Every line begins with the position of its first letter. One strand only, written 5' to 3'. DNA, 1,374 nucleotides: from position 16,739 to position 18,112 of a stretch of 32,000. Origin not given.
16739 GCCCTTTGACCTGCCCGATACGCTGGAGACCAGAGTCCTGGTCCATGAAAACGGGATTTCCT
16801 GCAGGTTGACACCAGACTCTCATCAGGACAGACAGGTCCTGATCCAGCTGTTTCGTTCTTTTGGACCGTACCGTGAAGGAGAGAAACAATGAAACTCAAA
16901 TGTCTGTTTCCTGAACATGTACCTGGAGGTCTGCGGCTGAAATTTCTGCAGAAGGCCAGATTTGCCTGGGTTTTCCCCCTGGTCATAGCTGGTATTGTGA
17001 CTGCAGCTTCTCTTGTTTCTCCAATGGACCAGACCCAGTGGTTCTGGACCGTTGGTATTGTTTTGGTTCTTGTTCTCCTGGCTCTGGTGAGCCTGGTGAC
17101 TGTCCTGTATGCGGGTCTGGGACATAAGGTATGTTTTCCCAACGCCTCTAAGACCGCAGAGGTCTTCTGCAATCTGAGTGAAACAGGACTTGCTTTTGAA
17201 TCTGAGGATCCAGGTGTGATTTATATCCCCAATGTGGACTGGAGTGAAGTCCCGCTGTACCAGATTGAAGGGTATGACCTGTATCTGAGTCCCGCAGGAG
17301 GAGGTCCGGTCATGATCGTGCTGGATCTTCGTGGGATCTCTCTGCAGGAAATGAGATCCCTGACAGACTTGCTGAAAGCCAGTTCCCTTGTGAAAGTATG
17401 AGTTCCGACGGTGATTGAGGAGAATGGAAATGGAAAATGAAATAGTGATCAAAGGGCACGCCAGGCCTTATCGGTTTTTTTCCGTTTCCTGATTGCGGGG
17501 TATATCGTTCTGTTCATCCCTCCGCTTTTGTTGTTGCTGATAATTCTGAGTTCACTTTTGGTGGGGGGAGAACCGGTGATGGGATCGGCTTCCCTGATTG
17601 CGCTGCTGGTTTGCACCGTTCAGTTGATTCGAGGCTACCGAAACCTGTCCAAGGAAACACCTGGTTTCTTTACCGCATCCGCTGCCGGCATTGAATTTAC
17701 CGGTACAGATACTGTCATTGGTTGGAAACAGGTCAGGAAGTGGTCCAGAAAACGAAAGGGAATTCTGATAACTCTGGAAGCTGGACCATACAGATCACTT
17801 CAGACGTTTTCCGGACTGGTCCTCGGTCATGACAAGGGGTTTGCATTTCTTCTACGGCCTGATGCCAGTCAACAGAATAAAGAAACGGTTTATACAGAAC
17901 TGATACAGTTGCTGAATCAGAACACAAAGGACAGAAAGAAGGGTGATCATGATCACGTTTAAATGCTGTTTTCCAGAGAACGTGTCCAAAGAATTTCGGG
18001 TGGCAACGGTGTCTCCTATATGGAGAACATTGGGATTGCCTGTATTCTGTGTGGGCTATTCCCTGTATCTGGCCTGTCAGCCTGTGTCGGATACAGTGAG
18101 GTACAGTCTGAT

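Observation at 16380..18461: A-B-A-B tandem array of translationally coupled 2-TM proteins with a small soluble domain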

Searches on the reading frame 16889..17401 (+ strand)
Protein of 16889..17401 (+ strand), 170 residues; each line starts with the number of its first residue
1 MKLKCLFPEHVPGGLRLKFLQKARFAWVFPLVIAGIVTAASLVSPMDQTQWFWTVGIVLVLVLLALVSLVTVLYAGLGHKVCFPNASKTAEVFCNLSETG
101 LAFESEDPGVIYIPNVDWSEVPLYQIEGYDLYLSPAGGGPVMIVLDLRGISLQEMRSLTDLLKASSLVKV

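Call 3: search_protein_families(library=pfam, proteins=[window:16889-17401:+], max_evalue=1)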
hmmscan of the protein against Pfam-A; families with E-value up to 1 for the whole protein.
window:16889-17401:+ (170 aa): 1 family
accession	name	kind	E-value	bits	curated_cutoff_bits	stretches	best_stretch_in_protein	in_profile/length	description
PF07254.17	Cpta_toxin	-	0.97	10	27.3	0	24-70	11-52/133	Membrane-bound toxin component of toxin-antitoxin system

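Call 11: find_homologous_proteins(query=window:16889-17401:+, max_evalue=0.001)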
Query window:16889-17401:+ (170 aa): 4 proteins with E <= 0.001 among 662 candidates.
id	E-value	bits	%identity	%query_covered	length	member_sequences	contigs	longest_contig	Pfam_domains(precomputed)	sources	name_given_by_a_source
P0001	6.3e-101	353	94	100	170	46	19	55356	-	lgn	-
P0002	1.7e-95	335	88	100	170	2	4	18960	-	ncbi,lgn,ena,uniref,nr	ncbi:hypothetical protein [Faecalibaculum rodentium]|uniref:hypothetical protein n=1 Tax=Faecalibacu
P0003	1.7e-78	280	74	100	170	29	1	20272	-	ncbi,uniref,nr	ncbi:hypothetical protein [Faecalibaculum rodentium]|uniref:hypothetical protein n=1 Tax=Faecalibacu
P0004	3.6e-73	263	71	100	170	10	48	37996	-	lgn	-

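Call 14: find_encoding_contigs(protein=P0004, flank=8000, max_places=6)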
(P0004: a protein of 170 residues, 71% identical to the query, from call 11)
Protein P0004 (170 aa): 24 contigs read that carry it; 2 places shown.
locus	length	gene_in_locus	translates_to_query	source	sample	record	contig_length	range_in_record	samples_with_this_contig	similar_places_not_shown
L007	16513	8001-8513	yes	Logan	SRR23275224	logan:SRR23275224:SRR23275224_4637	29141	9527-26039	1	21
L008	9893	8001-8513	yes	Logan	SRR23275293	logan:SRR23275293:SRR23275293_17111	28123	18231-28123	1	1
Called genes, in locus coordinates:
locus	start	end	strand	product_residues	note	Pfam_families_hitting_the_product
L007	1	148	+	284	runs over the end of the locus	PF00528:BPD_transp_1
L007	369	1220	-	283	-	-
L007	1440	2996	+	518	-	PF02446:Glyco_hydro_77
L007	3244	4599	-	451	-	PF13173:AAA_14, PF13635:DUF4143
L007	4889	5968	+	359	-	PF00365:PFK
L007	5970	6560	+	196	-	PF13241:NAD_binding_7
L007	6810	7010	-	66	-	-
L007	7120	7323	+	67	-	-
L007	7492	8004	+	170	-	-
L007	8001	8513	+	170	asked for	-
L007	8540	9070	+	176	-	-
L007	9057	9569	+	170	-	-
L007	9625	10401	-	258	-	PF08220:HTH_DeoR, PF00455:DeoRC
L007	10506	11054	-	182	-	PF13580:SIS_2 (faint), PF01380:SIS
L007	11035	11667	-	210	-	PF00215:OMPdecase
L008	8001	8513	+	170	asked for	-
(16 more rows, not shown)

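Call 20: find_homologous_proteins(query=A2, max_evalue=0.01)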
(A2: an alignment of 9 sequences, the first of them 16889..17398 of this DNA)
Query A2 (9 sequences) (170 aa, profile of the alignment): 11 proteins with E <= 0.01 among 8000 candidates.
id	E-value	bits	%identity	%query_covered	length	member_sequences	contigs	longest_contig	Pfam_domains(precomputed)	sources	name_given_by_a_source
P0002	6.1e-85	301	88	100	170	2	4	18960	-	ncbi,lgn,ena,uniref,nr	ncbi:hypothetical protein [Faecalibaculum rodentium]|uniref:hypothetical protein n=1 Tax=Faecalibacu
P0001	3.6e-84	299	94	100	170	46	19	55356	-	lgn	-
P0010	7.7e-82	291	31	100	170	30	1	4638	-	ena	-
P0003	4.3e-80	286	74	100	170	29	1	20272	-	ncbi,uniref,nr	ncbi:hypothetical protein [Faecalibaculum rodentium]|uniref:hypothetical protein n=1 Tax=Faecalibacu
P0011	1.9e-79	283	36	99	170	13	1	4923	-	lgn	-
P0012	5.4e-79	282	31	100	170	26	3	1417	-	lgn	-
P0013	1.4e-78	281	30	100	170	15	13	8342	-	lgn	-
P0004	2.4e-78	280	71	100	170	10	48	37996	-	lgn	-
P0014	1.4e-76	274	35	99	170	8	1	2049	-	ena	-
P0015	7.2e-76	272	34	100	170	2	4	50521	-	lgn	-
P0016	5.6e-58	214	42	56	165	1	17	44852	-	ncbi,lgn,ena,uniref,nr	ncbi:hypothetical protein [Faecalibaculum rodentium]|uniref:hypothetical protein n=1 Tax=Faecalibacu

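Call 27: search_protein_families(library=phrogs, proteins=[window:16889-17401:+], max_evalue=0.1)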
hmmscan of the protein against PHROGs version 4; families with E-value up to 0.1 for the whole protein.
window:16889-17401:+ (170 aa): 0 families

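Call 28: search_protein_families(library=ncbifam, proteins=[window:16889-17401:+], max_evalue=0.1)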
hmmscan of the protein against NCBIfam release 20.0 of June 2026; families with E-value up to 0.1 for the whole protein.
window:16889-17401:+ (170 aa): 0 families

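Call 29: predict_structure(alignment_id=A4)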
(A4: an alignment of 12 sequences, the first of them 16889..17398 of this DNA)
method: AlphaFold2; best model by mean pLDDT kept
length: 170 residues; sequences in the alignment: 12
mean_pLDDT: 57.9   pTM: 0.46
mean pLDDT of the five models: 57.9, 51.6, 50.3, 49.9, 49.4
residues with pLDDT >= 90: 0; 70-90: 45; 50-70: 66; < 50: 59
segments of 3 or more residues with pLDDT < 50: 79-91, 98-100, 104-120, 135-142, 165-170
pLDDT, mean of each block of 10 residues (from residue 1): 51 59 69 84 79 85 82 59 39 49 42 42 50 44 50 55 44
secondary structure, 60 per line:
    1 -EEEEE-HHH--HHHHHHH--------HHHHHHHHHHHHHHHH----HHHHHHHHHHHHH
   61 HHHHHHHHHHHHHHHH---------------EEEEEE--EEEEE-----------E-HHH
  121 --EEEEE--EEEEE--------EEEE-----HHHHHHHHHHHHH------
elements in order: E2-6 H13-19 H28-43 H48-76 E92-97 E100-104 E123-127 E130-134 E143-146 H152-164

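Call 30: search_protein_representatives(alignment_id=A4)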
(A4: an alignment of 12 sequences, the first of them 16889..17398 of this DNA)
Query: 12 sequences, 170 profile positions. Proteins with E-value up to 0.001 (for the whole library): 7; up to 1e-10: 3; up to 1e-30: 2. The best 7 are listed.
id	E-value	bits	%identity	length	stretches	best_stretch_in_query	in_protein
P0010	7.3e-87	305.9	-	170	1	1-170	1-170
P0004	2.6e-74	265.0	-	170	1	1-170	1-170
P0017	2.4e-24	102.4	-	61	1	111-170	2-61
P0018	1.6e-07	47.7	-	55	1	1-40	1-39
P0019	6.2e-07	45.8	-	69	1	140-170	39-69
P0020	3.1e-05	40.2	-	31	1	140-170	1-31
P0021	9.1e-04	35.5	-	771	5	100-141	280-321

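Call 58: find_encoding_contigs(protein=P0001, flank=7000, max_places=4)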
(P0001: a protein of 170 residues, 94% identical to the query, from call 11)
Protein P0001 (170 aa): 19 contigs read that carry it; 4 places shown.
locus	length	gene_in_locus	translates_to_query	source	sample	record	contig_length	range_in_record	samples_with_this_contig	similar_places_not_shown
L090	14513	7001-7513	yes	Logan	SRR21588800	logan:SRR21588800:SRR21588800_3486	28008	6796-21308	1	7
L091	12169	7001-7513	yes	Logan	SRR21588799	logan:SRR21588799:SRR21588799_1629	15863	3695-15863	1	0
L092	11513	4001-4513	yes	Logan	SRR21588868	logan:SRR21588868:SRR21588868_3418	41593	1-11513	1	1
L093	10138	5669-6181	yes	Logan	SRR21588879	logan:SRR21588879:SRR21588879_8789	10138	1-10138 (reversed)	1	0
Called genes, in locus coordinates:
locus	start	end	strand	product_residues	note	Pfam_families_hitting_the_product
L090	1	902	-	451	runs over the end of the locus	PF13173:AAA_14, PF13635:DUF4143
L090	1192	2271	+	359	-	PF00365:PFK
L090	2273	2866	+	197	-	PF13241:NAD_binding_7, PF14824:Sirohm_synth_M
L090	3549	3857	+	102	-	-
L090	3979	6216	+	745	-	PF01471:PG_binding_1, PF08924:Rv2525c_GlyHyd-like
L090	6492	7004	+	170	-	-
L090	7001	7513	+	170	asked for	-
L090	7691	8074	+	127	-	-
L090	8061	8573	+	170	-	-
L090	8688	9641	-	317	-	-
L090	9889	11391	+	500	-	PF00590:TP_methylase, PF02602:HEM4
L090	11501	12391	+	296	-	PF02588:YitT_membrane, PF10035:DUF2179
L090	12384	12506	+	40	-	-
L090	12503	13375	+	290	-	PF01418:HTH_6, PF01380:SIS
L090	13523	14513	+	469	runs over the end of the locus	PF02056:Glyco_hydro_4, PF11975:Glyco_hydro_4C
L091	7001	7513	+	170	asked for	-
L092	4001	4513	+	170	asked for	-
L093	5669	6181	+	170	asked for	-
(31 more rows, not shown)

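Call 62: fold_search(model_id=the predicted structure, library=pdb)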
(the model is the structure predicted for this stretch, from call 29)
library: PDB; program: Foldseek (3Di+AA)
matches with E <= 10: 502; with E <= 0.001: 0
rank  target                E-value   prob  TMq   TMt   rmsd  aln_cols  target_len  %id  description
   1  3u8z_A                2.6e-03  0.99  0.35  0.24  16.9       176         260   10  human merlin FERM domain (released 2011-11-02)
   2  6qly                  3.1e-03  0.99  0.33  0.18  17.2       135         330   15  IDOL FERM domain (released 2020-02-19)
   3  6qlz_C                3.2e-03  1.00  0.33  0.51   5.1        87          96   14  IDOL F3ab subdomain (released 2020-02-19)
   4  1ni2_A                3.2e-03  0.99  0.34  0.21  16.9       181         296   10  Structure of the active FERM domain of Ezrin (released 2003-02-25)
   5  6txq                  3.6e-03  0.99  0.33  0.19  16.6       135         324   11  The high resolution structure of the FERM domain and helical linker of human moesin (released 2020-01-29)
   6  6cb0_B                4.1e-03  0.94  0.31  0.17  17.2       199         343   13  Crystal Structure of the FAK FERM domain (released 2019-02-06)
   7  8ciu                  4.3e-03  0.98  0.33  0.18  16.4       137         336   14  The FERM domain of human moesin mutant H288A (released 2023-03-01)
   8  7edr_A                4.6e-03  0.98  0.34  0.20  15.2       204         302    9  The crystal structure of the FERM and C-terminal domain complex of Drosophila Merlin (released 2021-04-14)
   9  8xz0_A                4.8e-03  0.99  0.35  0.22  16.6       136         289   12  Crystal complex structure of SARS-CoV-2 S bound to human ezrin (released 2025-10-08)
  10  6txs_AAA              4.8e-03  0.97  0.34  0.19  16.6       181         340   12  The structure of the FERM domain and helical linker of human moesin bound to a CD44 peptide (released 2020-01-29)
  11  6qlz_B                5.4e-03  1.00  0.31  0.51   4.3        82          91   15  IDOL F3ab subdomain (released 2020-02-19)
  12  7edr_B                5.4e-03  0.97  0.34  0.20  15.3       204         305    9  The crystal structure of the FERM and C-terminal domain complex of Drosophila Merlin (released 2021-04-14)
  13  8cis_A                6.1e-03  0.97  0.33  0.19  17.1       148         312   12  The FERM domain of human moesin with two bound peptides identified by phage display (released 2023-03-01)
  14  4rma_B                6.4e-03  0.99  0.34  0.22  16.3       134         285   11  Crystal structure of the FERM domain of human ezrin (released 2015-12-09)
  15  7lwh_A                6.8e-03  0.99  0.35  0.20  16.7       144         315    8  Human neurofibromin 2/merlin residues 1-339 in complex with LATS1 (released 2021-08-11)
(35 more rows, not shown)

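Call 73: find_related_loci(query=A4, collection=viral_contigs, flank=6000)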
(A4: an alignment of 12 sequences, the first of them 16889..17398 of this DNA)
Query A4 (170 aa) in viral_contigs; peptide patterns used: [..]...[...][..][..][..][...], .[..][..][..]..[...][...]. (x = any residue, [..] = any of these).
42 stretches matched a pattern, but none encodes a relative of the query by tblastn (E <= 1e-3).

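Call 74: search_protein_families(library=padloc, proteins=[window:16889-17401:+], max_evalue=0.01)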
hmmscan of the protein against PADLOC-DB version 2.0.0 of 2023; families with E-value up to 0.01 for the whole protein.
window:16889-17401:+ (170 aa): 0 families

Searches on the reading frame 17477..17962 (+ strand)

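Call 3: search_protein_families(library=pfam, proteins=[window:17528-17962:+], max_evalue=1)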
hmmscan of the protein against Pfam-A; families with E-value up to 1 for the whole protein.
window:17528-17962:+ (144 aa): 2 families
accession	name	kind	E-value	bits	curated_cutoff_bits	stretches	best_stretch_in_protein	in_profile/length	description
PF22212.1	CPV_RdRP_pol_dom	-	0.022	13.9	27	1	39-95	64-119/369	CPV, RNA-directed RNA polymerase, central polymerase domain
PF08206.17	OB_RNB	-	0.16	12.1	24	1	96-117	1-18/58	Ribonuclease B OB domain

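Call 27: search_protein_families(library=phrogs, proteins=[window:17477-17962:+], max_evalue=0.1)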
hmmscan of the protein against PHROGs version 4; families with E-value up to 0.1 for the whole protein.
window:17477-17962:+ (161 aa): 0 families

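Call 28: search_protein_families(library=ncbifam, proteins=[window:17477-17962:+], max_evalue=0.1)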
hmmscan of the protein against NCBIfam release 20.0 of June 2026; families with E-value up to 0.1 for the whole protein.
window:17477-17962:+ (161 aa): 0 families

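Call 74: search_protein_families(library=padloc, proteins=[window:17477-17962:+], max_evalue=0.01)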
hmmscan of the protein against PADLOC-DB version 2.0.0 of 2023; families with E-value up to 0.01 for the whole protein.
window:17477-17962:+ (161 aa): 0 families
